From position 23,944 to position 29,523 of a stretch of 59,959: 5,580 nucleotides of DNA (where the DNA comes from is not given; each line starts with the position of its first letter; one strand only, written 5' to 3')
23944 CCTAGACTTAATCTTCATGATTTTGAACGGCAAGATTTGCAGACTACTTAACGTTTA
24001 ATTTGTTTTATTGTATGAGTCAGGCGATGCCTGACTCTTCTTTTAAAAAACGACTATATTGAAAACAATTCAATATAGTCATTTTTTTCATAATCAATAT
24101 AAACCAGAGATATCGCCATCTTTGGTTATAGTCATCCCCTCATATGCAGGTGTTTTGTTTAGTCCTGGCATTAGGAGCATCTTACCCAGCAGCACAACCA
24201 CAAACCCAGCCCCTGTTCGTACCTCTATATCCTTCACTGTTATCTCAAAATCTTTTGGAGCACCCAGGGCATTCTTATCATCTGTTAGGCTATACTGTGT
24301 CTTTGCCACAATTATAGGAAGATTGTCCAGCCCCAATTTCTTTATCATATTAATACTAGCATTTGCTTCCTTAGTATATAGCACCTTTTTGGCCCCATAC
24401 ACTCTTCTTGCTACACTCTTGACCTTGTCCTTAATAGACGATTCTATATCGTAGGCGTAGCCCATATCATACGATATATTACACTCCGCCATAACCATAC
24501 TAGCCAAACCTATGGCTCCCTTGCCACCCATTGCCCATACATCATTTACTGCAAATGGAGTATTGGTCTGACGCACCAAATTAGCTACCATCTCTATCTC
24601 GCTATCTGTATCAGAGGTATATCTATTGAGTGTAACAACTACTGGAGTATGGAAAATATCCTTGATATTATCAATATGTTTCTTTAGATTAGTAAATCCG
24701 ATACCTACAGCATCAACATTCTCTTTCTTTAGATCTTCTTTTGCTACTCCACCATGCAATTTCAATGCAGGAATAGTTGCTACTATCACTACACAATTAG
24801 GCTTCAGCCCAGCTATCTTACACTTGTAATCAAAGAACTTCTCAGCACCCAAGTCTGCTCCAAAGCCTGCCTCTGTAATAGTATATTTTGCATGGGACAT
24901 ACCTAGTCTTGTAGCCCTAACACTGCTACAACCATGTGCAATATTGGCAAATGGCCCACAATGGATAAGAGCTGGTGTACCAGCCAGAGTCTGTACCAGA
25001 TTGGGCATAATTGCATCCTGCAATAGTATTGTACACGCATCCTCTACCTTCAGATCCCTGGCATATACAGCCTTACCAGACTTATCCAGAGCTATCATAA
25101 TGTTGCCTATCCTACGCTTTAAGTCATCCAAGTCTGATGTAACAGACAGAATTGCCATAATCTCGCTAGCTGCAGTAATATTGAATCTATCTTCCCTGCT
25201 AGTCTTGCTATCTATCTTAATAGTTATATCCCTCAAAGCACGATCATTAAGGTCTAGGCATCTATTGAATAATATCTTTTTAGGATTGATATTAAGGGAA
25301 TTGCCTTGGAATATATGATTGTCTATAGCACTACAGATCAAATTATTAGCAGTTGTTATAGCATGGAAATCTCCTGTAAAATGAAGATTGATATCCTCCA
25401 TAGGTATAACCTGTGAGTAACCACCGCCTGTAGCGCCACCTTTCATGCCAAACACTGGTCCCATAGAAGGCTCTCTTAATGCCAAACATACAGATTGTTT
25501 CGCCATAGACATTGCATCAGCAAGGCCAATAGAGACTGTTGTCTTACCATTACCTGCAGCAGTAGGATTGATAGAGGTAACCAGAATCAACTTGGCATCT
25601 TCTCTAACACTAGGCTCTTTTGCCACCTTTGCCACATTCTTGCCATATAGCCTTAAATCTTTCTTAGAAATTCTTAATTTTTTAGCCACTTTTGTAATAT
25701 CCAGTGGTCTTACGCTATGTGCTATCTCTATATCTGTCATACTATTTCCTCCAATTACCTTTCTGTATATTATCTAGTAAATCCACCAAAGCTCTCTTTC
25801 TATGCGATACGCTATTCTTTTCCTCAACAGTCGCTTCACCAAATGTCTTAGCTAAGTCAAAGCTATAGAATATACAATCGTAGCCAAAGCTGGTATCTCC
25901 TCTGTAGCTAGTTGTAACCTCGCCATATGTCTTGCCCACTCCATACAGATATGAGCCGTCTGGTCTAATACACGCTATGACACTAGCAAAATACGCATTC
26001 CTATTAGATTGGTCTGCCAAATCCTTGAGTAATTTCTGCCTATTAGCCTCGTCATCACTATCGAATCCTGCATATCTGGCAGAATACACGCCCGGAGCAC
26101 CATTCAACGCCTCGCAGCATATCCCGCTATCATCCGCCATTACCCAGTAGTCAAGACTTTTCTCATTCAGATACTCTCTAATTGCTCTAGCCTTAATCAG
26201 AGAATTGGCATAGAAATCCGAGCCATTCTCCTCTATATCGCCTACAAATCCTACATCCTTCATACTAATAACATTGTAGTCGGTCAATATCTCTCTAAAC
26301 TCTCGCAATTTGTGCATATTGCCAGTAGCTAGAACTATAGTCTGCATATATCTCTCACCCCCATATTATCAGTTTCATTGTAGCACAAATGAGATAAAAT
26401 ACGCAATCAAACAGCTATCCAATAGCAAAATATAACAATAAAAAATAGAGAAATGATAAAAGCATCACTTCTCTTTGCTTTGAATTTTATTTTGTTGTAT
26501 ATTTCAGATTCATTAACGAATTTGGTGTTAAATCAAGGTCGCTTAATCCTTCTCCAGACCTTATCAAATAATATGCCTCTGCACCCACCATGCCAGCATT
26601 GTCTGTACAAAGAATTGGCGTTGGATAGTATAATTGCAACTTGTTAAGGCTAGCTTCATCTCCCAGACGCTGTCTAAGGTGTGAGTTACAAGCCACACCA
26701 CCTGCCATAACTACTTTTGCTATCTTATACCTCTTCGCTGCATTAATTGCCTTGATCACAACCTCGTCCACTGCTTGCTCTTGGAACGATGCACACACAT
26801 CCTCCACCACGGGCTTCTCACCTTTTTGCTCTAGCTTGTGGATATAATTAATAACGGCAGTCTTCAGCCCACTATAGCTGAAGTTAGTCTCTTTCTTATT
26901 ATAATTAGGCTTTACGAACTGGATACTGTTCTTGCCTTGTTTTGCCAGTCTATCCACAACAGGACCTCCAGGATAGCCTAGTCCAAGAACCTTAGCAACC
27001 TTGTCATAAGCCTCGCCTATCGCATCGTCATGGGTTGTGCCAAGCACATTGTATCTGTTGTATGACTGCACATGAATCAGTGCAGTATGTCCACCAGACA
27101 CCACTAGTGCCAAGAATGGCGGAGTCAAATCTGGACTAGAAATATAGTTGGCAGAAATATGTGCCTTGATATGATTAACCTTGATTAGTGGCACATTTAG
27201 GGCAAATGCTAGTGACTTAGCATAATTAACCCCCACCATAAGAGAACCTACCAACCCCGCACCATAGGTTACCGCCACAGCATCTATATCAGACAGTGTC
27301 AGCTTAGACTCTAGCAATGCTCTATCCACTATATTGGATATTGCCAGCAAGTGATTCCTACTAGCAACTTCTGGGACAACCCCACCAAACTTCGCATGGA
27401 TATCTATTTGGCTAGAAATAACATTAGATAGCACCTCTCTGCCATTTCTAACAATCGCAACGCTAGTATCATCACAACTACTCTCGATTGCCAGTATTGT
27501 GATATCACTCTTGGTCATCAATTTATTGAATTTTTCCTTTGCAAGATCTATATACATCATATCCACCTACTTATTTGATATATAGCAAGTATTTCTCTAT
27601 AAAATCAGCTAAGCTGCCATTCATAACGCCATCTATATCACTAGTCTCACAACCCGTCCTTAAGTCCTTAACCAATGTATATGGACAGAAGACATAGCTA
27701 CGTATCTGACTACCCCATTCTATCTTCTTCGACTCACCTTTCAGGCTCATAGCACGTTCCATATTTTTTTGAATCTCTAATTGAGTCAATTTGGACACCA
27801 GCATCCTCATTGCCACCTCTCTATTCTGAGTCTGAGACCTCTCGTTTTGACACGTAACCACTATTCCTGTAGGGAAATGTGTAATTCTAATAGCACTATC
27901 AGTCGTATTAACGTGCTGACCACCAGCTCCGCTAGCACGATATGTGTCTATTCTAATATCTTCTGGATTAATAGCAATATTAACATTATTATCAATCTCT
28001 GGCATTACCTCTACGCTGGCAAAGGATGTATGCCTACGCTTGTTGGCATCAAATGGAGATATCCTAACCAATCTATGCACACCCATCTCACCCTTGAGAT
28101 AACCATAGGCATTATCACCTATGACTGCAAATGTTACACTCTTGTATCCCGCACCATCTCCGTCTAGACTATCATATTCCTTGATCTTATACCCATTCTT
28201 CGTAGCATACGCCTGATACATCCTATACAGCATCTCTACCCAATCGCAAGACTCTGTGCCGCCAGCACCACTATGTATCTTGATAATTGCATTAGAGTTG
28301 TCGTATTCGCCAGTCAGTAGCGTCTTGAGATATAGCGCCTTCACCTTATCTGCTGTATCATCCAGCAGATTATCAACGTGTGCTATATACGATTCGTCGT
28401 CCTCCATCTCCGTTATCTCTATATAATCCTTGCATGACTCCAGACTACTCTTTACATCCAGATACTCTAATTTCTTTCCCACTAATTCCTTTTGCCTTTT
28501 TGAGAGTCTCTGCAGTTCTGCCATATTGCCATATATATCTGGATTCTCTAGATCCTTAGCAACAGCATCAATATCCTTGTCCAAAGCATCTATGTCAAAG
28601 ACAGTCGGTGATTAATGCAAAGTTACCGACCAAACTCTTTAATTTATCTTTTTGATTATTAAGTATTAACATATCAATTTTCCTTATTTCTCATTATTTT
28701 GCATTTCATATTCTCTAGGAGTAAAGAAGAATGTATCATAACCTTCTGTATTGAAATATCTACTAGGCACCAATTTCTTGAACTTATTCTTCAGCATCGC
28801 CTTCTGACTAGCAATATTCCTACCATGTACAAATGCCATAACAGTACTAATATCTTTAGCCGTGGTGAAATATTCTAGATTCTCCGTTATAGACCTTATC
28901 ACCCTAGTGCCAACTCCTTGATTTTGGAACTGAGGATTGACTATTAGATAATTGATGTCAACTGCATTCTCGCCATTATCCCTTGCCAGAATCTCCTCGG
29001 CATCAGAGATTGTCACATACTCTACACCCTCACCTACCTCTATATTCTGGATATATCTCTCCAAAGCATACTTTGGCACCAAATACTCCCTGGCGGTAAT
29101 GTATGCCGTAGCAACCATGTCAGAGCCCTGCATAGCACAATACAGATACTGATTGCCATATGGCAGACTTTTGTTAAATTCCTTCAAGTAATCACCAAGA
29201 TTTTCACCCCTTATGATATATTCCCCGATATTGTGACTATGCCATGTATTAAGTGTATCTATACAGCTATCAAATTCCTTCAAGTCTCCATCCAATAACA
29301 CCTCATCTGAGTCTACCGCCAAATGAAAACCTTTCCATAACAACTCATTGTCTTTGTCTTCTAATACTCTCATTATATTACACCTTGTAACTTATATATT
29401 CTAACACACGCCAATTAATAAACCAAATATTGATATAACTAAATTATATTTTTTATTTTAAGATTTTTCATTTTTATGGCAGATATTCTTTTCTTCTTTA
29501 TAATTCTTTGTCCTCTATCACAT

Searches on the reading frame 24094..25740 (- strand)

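Call 40: search_protein_families(library=pfam, proteins=[window:24094-25740:-], max_evalue=0.001)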
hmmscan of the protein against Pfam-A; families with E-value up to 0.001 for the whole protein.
window:24094-25740:- (548 aa): 2 families
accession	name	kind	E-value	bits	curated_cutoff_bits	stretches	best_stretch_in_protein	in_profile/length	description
PF01268.25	FTHFS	-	1.8e-230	766.3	27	1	1-547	1-555/556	Formate--tetrahydrofolate ligase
PF01656.29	CbiA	-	0.00094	19.6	25.4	0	60-86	6-32/125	CobQ/CobB/MinD/ParA nucleotide binding domain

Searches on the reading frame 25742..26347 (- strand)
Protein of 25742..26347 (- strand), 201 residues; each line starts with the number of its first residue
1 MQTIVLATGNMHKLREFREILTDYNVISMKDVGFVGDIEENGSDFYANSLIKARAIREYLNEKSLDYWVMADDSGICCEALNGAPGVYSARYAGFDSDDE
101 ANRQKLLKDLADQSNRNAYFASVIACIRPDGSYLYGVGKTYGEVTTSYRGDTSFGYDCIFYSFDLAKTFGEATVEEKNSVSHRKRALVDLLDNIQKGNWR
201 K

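Call 40: search_protein_families(library=pfam, proteins=[window:25742-26347:-], max_evalue=0.001)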
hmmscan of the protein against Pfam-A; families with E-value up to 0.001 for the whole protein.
window:25742-26347:- (201 aa): 1 family
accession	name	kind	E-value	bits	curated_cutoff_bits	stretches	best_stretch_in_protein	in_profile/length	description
PF01725.21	Ham1p_like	-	1.5e-57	194.9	22.5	1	4-192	1-185/186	Ham1 family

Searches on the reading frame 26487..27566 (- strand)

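Call 40: search_protein_families(library=pfam, proteins=[window:26487-27566:-], max_evalue=0.001)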
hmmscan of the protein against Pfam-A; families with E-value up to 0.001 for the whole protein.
window:26487-27566:- (359 aa): 3 families
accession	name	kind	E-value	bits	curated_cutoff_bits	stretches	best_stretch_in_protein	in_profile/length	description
PF00814.31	TsaD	-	2.4e-92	309.8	24.8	1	44-327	1-262/264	tRNA N6-adenosine threonylcarbamoyltransferase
PF02543.21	Carbam_trans_N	-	2.2e-07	31.1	24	1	125-309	125-328/346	Carbamoyltransferase N-terminus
PF22521.2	HypF_C_2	-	1.3e-06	28.8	27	1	242-323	153-235/241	Carbamoyltransferase, Kae1-like Domain, second subdomain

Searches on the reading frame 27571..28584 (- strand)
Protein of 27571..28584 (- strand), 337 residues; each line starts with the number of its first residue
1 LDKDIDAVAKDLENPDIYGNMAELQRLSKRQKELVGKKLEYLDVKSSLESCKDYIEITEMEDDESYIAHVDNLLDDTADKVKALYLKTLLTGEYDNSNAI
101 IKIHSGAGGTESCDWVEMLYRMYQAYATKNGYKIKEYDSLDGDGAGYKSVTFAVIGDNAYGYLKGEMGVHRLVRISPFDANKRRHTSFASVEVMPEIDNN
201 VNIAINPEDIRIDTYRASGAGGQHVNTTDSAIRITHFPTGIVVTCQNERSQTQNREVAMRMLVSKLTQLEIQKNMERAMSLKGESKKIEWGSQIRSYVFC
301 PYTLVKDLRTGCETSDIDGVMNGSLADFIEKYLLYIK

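Call 40: search_protein_families(library=pfam, proteins=[window:27571-28584:-], max_evalue=0.001)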
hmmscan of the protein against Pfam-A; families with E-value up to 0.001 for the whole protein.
window:27571-28584:- (337 aa): 2 families
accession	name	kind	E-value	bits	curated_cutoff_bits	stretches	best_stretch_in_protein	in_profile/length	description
PF03462.23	PCRF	-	2.2e-51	174.9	24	1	2-191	2-194/194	PCRF domain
PF00472.26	RF-1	-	1.4e-42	144.7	35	1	200-309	2-116/116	RF-1 domain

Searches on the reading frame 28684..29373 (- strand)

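Call 40: search_protein_families(library=pfam, proteins=[window:28684-29373:-], max_evalue=0.001)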
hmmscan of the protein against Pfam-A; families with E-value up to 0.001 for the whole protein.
window:28684-29373:- (229 aa): 1 family
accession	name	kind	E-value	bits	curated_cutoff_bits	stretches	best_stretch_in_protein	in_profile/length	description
PF13302.13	Acetyltransf_3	-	7.3e-06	27.2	25.4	1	132-199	75-138/138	Acetyltransferase (GNAT) domain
